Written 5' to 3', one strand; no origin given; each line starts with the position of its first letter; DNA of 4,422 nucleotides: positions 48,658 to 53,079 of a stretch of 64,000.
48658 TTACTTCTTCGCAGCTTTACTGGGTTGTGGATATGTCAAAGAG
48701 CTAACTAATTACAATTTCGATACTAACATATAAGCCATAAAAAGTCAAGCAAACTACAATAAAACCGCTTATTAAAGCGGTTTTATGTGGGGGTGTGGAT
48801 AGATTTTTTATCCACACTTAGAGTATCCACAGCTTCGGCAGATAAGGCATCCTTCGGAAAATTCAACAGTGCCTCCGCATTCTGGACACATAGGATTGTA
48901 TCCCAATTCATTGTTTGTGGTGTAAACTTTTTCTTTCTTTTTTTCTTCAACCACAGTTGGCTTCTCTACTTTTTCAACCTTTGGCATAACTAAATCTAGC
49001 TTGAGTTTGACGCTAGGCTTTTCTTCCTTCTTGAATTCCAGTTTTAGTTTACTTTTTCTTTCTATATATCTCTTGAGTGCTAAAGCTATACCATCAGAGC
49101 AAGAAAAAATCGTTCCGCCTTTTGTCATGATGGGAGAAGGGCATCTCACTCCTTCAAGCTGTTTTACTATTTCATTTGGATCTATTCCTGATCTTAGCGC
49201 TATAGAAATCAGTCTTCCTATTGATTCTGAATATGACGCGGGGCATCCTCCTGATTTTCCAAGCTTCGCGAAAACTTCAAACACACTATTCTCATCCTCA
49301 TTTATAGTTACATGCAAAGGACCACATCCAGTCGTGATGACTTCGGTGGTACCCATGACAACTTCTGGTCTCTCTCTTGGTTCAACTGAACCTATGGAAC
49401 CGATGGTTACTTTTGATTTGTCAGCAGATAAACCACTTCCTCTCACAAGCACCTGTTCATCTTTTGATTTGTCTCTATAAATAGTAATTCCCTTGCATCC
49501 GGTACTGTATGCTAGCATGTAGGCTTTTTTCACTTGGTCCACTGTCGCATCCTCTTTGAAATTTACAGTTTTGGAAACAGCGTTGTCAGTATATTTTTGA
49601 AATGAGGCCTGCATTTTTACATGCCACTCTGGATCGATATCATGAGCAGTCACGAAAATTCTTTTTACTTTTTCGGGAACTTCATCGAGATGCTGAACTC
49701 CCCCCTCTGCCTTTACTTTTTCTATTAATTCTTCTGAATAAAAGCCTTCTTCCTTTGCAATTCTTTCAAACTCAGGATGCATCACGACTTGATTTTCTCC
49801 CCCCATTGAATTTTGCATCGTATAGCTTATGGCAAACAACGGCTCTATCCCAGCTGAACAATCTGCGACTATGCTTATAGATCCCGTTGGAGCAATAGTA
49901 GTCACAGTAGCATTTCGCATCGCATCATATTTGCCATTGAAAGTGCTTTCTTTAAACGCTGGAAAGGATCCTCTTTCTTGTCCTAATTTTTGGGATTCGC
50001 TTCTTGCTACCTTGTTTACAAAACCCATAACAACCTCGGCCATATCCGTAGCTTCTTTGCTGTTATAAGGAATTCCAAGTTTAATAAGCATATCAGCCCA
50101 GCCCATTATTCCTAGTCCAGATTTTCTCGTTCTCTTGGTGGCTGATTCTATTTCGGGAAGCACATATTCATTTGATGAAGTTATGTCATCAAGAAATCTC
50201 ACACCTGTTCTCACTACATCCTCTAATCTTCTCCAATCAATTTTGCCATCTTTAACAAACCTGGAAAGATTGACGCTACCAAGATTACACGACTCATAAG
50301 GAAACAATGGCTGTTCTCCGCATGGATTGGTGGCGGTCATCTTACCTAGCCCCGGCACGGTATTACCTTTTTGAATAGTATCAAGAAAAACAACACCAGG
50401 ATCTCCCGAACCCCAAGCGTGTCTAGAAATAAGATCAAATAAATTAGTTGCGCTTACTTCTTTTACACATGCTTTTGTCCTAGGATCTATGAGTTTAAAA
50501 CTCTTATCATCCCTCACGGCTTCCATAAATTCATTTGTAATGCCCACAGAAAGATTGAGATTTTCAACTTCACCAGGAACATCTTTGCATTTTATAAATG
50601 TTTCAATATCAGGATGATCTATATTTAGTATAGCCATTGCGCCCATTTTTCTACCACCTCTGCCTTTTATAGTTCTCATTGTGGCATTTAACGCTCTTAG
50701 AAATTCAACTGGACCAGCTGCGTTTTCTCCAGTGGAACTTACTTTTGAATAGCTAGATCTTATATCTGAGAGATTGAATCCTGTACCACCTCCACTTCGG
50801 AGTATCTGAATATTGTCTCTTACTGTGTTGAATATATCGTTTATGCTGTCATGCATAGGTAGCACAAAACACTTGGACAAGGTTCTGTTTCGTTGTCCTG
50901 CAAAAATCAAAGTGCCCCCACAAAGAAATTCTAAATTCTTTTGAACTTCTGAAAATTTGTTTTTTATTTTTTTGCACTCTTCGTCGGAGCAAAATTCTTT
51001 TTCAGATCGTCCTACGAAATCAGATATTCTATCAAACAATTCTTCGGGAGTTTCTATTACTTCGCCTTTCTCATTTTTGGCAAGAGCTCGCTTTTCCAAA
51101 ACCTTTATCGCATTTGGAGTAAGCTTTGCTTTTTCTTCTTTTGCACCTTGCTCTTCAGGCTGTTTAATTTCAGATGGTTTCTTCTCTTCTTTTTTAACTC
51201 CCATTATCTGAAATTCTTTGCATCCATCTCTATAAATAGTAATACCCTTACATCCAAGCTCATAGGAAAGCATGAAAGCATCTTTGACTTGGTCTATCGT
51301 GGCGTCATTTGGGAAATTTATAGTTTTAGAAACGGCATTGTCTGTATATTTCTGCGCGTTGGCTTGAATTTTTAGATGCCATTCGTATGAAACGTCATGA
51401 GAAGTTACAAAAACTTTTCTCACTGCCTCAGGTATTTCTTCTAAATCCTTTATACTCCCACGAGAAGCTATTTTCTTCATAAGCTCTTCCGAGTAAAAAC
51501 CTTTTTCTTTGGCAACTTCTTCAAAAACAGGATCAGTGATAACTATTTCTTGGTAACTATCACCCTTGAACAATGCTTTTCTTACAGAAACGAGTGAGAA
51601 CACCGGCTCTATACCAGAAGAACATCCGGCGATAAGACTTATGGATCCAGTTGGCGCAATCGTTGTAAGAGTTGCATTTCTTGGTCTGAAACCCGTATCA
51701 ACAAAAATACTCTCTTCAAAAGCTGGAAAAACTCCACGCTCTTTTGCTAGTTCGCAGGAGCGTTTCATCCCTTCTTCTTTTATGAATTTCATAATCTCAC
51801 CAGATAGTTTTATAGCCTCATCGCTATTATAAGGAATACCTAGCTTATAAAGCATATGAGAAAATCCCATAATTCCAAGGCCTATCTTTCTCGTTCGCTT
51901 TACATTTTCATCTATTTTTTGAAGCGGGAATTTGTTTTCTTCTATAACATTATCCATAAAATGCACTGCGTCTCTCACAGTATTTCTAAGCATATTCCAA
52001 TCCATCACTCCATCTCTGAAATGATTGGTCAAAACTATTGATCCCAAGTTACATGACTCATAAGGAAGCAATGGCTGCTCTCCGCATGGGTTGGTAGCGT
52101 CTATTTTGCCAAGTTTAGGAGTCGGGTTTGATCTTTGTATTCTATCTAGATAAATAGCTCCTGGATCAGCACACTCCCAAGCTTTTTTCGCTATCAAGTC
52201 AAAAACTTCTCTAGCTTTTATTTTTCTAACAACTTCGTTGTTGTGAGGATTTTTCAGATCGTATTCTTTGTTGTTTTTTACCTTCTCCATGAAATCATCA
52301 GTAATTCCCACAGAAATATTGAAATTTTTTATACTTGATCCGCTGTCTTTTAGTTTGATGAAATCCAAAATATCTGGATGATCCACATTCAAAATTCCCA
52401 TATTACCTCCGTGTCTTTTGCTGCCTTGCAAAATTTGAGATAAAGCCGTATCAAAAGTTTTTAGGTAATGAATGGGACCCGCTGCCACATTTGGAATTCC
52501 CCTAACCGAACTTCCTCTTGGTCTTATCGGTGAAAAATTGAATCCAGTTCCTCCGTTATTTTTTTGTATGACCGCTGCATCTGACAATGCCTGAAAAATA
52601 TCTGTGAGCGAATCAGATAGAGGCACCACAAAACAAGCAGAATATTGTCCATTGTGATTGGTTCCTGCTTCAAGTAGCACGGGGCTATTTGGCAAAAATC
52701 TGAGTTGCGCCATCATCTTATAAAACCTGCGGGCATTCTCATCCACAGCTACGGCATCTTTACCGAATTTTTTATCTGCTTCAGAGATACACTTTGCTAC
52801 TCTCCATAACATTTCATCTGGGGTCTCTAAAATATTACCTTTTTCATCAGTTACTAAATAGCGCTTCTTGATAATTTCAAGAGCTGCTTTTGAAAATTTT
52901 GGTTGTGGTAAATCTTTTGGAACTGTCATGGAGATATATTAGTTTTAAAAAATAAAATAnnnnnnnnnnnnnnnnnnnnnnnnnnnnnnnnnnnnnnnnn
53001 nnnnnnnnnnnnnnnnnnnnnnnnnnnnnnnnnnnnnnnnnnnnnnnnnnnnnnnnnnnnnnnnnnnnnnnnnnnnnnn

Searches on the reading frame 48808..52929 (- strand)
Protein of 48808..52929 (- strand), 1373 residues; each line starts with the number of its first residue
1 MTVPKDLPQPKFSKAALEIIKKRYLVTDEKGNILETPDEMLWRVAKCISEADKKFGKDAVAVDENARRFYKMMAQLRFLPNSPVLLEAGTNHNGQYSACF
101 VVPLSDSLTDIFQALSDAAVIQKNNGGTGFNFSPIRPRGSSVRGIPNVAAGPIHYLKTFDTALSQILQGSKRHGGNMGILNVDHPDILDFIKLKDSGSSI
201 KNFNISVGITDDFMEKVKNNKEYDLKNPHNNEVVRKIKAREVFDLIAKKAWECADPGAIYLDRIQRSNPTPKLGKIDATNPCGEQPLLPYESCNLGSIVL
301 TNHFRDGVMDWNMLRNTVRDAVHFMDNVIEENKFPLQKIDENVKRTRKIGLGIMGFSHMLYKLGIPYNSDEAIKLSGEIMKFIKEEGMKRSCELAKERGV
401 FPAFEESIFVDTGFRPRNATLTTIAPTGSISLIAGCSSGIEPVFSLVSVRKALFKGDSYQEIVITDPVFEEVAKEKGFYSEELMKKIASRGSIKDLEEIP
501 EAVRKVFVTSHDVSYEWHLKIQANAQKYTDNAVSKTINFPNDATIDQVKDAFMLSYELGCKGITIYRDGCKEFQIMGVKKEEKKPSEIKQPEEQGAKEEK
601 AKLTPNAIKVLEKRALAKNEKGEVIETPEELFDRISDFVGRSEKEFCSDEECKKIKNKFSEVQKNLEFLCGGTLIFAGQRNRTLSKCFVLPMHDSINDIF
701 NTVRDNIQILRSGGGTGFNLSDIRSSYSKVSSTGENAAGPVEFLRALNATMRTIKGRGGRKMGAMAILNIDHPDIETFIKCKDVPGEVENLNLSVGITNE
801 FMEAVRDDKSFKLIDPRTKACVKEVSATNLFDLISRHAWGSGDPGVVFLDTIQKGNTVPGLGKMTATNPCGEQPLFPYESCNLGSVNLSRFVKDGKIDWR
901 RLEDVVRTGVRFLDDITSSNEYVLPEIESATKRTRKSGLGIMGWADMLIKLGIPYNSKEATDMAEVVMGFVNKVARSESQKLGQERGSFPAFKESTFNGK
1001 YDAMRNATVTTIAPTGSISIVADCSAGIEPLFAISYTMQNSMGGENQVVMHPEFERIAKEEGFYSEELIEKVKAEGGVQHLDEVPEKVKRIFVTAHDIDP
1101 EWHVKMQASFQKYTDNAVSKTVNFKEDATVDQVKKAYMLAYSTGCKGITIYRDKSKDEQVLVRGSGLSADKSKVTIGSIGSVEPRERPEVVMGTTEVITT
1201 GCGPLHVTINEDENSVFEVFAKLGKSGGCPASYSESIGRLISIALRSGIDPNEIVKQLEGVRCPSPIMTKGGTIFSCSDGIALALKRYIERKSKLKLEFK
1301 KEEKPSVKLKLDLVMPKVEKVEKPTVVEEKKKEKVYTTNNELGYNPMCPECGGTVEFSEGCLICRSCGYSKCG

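Call 7: search_protein_families(library=pfam, proteins=[window:48808-52929:-])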
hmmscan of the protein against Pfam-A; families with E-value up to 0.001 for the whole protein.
window:48808-52929:- (1373 aa): 3 families
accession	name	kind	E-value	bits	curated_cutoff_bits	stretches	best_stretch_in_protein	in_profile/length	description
PF02867.20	Ribonuc_red_lgC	-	1.9e-257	855.5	23.9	3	686-1151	2-523/523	Ribonucleotide reductase, barrel domain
PF00317.26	Ribonuc_red_lgN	-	2.2e-31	108.2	28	2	11-92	2-76/77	Ribonucleotide reductase, all-alpha domain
PF12637.14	TSCPD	-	2.3e-21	76.3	22.8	1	1197-1288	6-87/88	TSCPD domain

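Call 66: search_protein_families(library=ncbifam, proteins=[window:48808-52929:-], max_evalue=0.00001)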
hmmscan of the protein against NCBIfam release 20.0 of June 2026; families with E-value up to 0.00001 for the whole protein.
window:48808-52929:- (1373 aa): 21 families
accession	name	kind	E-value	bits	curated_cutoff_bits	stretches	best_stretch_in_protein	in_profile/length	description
NF006417.0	PRK08665.1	equivalog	0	1810.7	961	2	596-1373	5-759/759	vitamin B12-dependent ribonucleotide reductase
NF005010.0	PRK06406.1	subfamily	0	1379.3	1125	3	61-589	215-738/771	vitamin B12-dependent ribonucleotide reductase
TIGR02504.1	NrdJ_Z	equivalog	0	1301.1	399.95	2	17-575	2-605/606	adenosylcobalamin-dependent ribonucleoside-diphosphate reductase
NF006207.0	PRK08332.1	equivalog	3.7e-239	796.8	2400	7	417-589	1407-1575/1684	vitamin B12-dependent ribonucleotide reductase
NF005122.0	PRK06556.1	equivalog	3.9e-206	686.8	859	6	200-406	285-492/960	vitamin B12-dependent ribonucleotide reductase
TIGR02506.1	NrdE_NrdA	equivalog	4.9e-189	629.7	341.05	4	18-407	5-425/616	ribonucleoside-diphosphate reductase subunit alpha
NF006577.0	PRK09102.1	equivalog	3.4e-159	530.9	620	2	18-570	31-571/604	ribonucleoside-diphosphate reductase subunit alpha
NF005991.0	PRK08115.1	equivalog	4.4e-156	521.2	854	4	233-604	429-805/858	vitamin B12-dependent ribonucleotide reductase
NF005101.0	PRK06539.1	equivalog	1.6e-152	509.4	988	6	233-409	392-572/822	ribonucleoside-diphosphate reductase subunit alpha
NF005401.0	PRK06948.1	subfamily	5.9e-148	494.2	906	2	36-571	32-585/604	ribonucleotide reductase-like protein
NF005544.0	PRK07207.1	equivalog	2.4e-140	469.1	965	6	232-414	538-724/965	ribonucleoside-diphosphate reductase subunit alpha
NF005736.0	PRK07562.1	equivalog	3.1e-135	452.3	1737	7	200-406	394-602/1222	vitamin B12-dependent ribonucleotide reductase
NF009029.0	PRK12365.1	equivalog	3.1e-108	363.1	1350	6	233-414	622-806/1046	ribonucleoside-diphosphate reductase subunit alpha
NF006665.0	PRK09209.1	equivalog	2.4e-101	340.2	1057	4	11-231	155-373/761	ribonucleoside-diphosphate reductase subunit alpha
NF005483.0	PRK07088.1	equivalog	8.1e-100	335.1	1214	4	12-253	158-397/764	ribonucleoside-diphosphate reductase subunit alpha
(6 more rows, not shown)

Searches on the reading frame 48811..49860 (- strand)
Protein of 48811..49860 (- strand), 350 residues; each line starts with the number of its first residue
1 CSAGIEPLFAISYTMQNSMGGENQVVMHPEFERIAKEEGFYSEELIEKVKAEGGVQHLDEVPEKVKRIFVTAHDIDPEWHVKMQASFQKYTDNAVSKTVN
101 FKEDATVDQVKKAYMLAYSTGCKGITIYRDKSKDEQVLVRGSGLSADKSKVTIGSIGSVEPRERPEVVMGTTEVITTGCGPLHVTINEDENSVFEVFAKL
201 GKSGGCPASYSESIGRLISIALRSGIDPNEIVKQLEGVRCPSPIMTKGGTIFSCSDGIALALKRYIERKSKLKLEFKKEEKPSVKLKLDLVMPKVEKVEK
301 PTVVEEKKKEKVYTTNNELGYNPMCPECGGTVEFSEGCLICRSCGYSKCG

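Call 40: find_homologous_proteins(query=window:48811-49860:-, max_evalue=1e-30)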
Query window:48811-49860:- (350 aa): 5431 proteins with E <= 1e-30 among 8000 candidates; the best 120 are listed.
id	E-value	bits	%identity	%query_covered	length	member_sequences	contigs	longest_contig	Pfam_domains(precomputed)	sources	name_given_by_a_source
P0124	7.3e-103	363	50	99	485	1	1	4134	PF02867.21,PF12637.15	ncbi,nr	ncbi:MAG: TSCPD domain-containing protein, partial [Endomicrobiaceae bacterium]|nr:TSCPD domain-cont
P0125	8.0e-103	362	47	100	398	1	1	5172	PF02867.21,PF12637.15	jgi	-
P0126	1.8e-102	361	50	100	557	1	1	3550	PF02867.21,PF12637.15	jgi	jgi:ribonucleoside-diphosphate reductase alpha chain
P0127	2.1e-102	361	48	100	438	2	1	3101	PF02867.21,PF12637.15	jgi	jgi:ribonucleoside-diphosphate reductase alpha chain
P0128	2.1e-101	358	48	99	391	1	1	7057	PF02867.21,PF12637.15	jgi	jgi:ribonucleoside-diphosphate reductase alpha chain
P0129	3.3e-101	357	51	100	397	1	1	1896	PF02867.21,PF12637.15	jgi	jgi:ribonucleoside-diphosphate reductase alpha chain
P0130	4.5e-101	357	49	99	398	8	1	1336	PF02867.21,PF12637.15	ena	-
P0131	5.8e-101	356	48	99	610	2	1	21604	PF02867.21,PF12637.15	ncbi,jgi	-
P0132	6.8e-101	356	50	100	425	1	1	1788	PF02867.21,PF12637.15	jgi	jgi:ribonucleoside-diphosphate reductase alpha chain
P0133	8.9e-101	356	50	100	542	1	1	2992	PF02867.21,PF12637.15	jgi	jgi:ribonucleoside-diphosphate reductase alpha chain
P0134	1.1e-100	355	49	100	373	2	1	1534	PF02867.21,PF12637.15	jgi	jgi:ribonucleoside-diphosphate reductase alpha chain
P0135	2.1e-100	354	49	99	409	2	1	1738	PF02867.21,PF12637.15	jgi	jgi:ribonucleoside-diphosphate reductase alpha chain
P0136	2.9e-100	354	50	100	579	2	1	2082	PF02867.21,PF12637.15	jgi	-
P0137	3.2e-100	354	47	100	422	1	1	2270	PF02867.21,PF12637.15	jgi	-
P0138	4.2e-100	353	50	100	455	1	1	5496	PF02867.21,PF12637.15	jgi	jgi:ribonucleoside-diphosphate reductase alpha chain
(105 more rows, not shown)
